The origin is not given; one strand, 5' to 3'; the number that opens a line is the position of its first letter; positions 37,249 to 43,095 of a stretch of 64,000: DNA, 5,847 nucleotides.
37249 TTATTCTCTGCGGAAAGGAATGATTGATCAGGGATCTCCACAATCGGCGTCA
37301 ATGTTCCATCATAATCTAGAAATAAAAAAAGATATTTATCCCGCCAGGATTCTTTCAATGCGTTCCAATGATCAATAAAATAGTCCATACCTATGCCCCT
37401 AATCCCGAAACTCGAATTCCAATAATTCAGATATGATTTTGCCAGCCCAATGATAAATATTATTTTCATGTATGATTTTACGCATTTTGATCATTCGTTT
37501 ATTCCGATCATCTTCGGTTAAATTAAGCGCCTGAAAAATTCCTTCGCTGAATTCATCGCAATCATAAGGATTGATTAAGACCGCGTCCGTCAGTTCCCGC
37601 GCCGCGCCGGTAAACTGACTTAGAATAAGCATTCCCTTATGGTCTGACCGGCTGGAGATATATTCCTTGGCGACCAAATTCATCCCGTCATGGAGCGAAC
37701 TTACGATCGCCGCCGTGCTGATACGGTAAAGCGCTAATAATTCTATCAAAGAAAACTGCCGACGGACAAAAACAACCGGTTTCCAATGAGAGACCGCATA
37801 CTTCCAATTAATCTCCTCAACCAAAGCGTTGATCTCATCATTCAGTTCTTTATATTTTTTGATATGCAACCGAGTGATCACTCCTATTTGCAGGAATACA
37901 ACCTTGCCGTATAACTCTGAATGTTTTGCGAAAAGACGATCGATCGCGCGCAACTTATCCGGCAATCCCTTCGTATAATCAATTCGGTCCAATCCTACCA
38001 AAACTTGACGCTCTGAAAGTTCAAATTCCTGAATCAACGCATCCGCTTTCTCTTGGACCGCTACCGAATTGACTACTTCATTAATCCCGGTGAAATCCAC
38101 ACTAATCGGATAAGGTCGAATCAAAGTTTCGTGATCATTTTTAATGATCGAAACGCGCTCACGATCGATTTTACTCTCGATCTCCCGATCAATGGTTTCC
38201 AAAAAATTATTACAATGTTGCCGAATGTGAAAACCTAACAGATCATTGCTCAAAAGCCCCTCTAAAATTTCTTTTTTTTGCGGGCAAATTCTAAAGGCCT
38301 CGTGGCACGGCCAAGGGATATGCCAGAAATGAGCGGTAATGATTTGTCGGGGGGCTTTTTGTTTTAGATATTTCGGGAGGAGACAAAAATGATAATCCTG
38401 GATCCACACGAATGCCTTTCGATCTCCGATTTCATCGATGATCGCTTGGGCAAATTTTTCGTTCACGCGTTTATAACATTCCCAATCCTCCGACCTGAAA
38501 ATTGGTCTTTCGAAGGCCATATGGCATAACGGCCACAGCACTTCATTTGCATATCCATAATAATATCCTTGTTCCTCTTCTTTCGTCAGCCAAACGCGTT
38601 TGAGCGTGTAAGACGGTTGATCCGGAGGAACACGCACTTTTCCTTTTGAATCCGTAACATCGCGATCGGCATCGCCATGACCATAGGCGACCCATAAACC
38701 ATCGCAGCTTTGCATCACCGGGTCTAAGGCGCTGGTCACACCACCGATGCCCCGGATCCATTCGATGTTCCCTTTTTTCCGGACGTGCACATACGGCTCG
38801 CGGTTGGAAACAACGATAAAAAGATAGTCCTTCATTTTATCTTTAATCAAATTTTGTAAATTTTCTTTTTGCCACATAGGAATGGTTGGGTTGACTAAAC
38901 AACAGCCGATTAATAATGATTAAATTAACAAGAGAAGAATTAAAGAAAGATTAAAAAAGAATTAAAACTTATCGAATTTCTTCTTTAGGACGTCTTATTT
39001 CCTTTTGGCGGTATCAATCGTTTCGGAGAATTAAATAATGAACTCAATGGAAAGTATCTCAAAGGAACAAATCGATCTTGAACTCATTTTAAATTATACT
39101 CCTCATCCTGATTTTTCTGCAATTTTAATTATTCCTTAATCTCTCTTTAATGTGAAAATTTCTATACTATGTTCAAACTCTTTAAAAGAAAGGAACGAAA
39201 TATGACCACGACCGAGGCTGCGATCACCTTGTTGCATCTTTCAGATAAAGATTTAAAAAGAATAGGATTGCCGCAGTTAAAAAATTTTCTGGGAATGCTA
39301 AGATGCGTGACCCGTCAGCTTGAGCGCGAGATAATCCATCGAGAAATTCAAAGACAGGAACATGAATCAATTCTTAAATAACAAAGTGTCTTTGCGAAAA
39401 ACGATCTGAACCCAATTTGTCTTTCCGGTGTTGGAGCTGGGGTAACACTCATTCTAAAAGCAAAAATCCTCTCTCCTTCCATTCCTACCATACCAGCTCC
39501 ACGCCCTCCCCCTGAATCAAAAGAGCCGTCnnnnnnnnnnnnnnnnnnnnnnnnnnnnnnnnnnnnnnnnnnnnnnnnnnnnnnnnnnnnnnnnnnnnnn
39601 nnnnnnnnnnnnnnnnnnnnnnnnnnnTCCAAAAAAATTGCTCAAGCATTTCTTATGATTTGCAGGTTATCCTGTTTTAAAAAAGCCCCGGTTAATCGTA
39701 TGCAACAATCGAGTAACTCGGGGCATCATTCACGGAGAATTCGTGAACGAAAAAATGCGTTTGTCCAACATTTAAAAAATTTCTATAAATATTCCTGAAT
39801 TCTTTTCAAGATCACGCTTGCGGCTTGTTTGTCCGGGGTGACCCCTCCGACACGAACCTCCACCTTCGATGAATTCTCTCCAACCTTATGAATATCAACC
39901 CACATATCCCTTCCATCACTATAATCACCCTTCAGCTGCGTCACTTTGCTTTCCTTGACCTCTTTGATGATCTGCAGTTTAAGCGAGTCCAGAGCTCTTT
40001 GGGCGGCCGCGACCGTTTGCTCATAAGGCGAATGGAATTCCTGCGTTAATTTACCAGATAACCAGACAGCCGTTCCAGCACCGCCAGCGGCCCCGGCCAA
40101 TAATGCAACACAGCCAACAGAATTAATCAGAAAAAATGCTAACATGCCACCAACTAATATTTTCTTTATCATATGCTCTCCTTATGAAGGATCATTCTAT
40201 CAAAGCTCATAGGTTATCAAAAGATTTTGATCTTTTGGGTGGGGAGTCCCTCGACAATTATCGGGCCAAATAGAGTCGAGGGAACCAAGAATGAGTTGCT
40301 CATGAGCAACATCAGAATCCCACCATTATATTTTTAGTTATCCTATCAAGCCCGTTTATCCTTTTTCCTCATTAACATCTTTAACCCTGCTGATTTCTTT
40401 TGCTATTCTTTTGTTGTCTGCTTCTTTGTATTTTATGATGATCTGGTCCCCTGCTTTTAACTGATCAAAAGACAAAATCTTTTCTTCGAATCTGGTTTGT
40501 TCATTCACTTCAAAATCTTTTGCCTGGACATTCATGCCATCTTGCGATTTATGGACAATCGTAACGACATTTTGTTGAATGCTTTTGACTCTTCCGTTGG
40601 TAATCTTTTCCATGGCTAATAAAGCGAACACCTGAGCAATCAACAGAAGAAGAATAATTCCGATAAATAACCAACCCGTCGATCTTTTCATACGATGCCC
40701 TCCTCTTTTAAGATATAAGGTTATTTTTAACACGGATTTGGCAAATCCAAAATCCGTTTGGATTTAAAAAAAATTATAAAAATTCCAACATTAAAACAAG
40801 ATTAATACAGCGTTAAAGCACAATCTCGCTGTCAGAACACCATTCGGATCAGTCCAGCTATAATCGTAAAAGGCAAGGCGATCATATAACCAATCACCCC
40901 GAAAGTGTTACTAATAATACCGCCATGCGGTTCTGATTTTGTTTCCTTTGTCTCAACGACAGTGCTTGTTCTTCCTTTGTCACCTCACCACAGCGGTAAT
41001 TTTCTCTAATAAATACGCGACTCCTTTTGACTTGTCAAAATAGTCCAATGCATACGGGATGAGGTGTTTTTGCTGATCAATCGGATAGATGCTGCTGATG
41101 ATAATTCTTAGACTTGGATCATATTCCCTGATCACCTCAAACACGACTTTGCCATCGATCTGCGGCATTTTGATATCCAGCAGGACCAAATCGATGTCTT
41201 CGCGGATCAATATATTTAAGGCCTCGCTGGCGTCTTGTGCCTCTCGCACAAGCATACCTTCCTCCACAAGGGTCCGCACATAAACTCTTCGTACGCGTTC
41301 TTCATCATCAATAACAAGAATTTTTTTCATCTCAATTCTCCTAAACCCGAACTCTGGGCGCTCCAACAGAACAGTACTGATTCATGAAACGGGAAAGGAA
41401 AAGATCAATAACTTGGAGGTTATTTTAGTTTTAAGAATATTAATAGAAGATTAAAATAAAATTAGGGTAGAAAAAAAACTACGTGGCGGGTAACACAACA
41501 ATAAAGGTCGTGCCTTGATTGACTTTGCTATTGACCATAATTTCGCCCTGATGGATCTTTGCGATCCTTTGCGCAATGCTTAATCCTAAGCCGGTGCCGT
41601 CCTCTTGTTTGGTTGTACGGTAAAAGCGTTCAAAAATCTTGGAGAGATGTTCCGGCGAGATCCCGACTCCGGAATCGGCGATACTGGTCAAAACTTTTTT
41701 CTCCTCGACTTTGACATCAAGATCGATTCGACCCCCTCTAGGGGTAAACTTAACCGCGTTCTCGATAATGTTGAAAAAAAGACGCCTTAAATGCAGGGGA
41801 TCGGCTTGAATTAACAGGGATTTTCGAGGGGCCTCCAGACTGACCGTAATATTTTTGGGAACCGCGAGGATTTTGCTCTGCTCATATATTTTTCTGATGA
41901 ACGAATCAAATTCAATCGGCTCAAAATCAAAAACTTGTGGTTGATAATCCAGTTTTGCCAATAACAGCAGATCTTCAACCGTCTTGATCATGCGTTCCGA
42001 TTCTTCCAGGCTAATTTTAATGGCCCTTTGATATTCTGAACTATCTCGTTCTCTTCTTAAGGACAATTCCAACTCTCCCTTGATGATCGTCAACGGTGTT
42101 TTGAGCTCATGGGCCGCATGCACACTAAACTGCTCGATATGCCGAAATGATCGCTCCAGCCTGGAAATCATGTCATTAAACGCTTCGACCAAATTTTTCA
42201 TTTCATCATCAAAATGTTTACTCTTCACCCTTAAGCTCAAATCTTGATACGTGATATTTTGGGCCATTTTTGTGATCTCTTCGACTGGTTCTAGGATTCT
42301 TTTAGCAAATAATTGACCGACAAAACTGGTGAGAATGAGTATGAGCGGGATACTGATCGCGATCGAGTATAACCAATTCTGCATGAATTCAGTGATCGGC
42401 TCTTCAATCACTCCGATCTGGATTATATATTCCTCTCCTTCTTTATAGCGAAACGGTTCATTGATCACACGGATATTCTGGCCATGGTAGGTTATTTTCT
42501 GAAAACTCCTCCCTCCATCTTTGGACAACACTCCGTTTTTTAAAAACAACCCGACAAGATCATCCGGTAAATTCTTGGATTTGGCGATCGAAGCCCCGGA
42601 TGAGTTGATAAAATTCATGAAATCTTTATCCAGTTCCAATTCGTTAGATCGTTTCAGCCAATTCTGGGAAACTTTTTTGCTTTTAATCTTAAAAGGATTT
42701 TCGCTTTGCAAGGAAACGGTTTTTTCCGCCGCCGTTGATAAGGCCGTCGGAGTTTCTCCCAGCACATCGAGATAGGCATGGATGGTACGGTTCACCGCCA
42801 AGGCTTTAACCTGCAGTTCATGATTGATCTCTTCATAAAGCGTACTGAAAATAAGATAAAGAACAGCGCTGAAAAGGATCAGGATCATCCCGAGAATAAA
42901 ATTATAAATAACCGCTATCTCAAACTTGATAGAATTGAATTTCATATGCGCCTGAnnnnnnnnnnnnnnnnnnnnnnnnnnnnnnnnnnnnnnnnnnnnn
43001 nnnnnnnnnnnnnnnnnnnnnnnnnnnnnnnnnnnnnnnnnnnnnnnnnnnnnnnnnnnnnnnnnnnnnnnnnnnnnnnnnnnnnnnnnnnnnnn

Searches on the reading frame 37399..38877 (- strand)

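Call 16: search_protein_families(library=pfam, proteins=[window:37399-38877:-])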
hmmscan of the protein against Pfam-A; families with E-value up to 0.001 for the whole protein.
window:37399-38877:- (492 aa): 1 family
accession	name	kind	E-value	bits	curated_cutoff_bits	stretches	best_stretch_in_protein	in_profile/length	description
PF00982.27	Glyco_transf_20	-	1.7e-128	429.8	32.5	1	20-485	3-471/473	Glycosyltransferase family 20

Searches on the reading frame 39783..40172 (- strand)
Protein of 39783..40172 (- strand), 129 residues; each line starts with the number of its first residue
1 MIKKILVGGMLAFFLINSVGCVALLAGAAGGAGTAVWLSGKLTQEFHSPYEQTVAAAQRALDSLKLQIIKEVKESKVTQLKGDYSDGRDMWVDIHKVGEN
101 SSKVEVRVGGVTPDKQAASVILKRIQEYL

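Call 16: search_protein_families(library=pfam, proteins=[window:39783-40172:-])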
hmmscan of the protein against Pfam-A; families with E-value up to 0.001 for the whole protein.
window:39783-40172:- (129 aa): 1 family
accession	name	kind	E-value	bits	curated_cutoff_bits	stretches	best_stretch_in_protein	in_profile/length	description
PF12092.13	DUF3568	-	1.4e-23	83.8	23.2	1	5-127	2-123/124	Protein of unknown function (DUF3568)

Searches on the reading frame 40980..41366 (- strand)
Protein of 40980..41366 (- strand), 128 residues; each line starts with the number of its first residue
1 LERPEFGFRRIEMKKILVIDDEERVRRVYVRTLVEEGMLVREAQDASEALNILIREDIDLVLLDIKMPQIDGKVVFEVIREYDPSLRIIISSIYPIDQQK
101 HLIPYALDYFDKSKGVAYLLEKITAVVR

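Call 16: search_protein_families(library=pfam, proteins=[window:40980-41366:-])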
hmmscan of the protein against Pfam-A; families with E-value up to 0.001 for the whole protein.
window:40980-41366:- (128 aa): 1 family
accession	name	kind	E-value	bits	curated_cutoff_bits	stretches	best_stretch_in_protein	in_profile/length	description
PF00072.30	Response_reg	-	1.6e-18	67.3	30.2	1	16-122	1-109/111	Response regulator receiver domain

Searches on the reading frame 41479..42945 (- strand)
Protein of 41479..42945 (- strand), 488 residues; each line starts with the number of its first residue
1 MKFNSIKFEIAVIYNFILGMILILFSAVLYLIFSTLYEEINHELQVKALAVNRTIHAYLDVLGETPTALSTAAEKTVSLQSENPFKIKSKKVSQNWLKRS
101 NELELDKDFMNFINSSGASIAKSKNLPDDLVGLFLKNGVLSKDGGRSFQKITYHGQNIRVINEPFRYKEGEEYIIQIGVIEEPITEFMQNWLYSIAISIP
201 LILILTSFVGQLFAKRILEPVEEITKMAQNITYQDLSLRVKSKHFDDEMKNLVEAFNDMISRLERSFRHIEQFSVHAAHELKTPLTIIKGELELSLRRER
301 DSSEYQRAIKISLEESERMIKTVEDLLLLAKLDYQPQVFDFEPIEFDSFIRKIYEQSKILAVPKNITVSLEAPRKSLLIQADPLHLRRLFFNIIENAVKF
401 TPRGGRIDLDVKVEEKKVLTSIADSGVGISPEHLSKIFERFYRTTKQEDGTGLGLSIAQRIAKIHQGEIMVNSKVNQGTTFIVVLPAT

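Call 16: search_protein_families(library=pfam, proteins=[window:41479-42945:-])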
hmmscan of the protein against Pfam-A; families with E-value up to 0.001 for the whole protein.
window:41479-42945:- (488 aa): 3 families
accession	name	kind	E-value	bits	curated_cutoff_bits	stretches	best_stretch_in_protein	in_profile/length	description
PF02518.31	HATPase_c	-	3.2e-28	98.8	26.4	1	382-487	2-109/111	Histidine kinase-, DNA gyrase B-, and HSP90-like ATPase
PF00512.31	HisKA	-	1.5e-14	54.2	26.9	1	272-334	4-65/66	His Kinase A (phospho-acceptor) domain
PF00672.30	HAMP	-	6.3e-09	36.5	25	1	212-264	1-52/53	HAMP domain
